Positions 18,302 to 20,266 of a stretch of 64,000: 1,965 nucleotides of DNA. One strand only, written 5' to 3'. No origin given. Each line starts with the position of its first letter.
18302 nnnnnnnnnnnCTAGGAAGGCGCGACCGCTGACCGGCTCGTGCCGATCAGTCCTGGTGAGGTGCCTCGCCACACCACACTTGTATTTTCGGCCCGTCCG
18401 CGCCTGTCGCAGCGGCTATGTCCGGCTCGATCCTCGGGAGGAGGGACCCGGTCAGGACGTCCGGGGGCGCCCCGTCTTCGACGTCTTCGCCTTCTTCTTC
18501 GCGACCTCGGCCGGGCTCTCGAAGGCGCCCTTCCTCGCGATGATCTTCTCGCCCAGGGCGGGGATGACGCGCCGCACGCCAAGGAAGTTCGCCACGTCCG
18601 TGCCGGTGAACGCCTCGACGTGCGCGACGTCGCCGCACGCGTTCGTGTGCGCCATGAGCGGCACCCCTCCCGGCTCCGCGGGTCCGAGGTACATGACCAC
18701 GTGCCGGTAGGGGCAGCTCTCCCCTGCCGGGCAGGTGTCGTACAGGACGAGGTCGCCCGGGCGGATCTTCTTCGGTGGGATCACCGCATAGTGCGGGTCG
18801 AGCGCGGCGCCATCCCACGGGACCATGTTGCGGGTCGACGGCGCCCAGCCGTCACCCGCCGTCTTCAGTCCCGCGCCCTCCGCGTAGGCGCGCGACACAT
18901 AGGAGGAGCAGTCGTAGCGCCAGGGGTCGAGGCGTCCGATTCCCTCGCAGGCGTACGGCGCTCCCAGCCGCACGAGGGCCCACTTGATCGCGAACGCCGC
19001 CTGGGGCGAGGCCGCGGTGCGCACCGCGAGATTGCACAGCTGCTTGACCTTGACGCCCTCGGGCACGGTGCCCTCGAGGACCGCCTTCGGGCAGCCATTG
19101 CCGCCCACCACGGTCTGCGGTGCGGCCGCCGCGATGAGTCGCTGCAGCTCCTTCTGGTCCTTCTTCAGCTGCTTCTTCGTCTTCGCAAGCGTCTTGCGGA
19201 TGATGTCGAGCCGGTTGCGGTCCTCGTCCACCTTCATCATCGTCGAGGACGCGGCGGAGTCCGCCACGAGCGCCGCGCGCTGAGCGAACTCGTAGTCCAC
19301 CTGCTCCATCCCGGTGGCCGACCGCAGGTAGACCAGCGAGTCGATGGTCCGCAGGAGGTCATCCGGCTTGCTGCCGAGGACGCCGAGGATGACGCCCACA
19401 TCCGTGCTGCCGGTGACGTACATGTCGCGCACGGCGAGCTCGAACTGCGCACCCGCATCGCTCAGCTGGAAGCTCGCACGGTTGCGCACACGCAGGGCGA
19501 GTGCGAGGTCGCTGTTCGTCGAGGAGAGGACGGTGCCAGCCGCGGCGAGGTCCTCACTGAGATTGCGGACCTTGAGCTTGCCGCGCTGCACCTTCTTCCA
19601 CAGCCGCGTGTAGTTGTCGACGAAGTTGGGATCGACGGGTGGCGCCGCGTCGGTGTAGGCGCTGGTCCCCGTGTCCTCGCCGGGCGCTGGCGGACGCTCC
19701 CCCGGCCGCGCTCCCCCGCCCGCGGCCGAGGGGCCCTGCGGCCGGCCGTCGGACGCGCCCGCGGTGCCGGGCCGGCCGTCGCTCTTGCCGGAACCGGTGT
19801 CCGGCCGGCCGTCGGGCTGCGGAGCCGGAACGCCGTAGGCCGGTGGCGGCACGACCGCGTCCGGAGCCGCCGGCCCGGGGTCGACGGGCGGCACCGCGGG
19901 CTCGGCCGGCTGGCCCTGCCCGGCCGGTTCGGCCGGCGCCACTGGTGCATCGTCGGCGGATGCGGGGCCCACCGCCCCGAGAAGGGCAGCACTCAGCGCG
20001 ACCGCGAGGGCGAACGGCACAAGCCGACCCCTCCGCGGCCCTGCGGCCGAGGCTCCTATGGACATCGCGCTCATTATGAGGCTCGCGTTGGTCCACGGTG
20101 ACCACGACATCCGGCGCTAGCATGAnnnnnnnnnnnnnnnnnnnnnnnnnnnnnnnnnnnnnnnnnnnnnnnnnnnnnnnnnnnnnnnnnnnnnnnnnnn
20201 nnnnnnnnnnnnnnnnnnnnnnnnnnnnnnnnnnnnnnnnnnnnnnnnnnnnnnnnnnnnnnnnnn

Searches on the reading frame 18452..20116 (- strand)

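Call 62: search_protein_families(library=pfam, proteins=[window:18452-20116:-], max_evalue=0.1)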
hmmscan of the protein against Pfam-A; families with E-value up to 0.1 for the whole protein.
window:18452-20116:- (554 aa): 2 families
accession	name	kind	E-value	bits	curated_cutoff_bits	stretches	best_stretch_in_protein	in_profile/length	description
PF00877.26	NLPC_P60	-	2.3e-05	24.7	23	1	396-478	9-73/105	NlpC/P60 family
PF04048.20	Sec8_N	-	0.065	13.6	26.8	0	292-331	77-116/142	Exocyst complex component Sec8 N-terminal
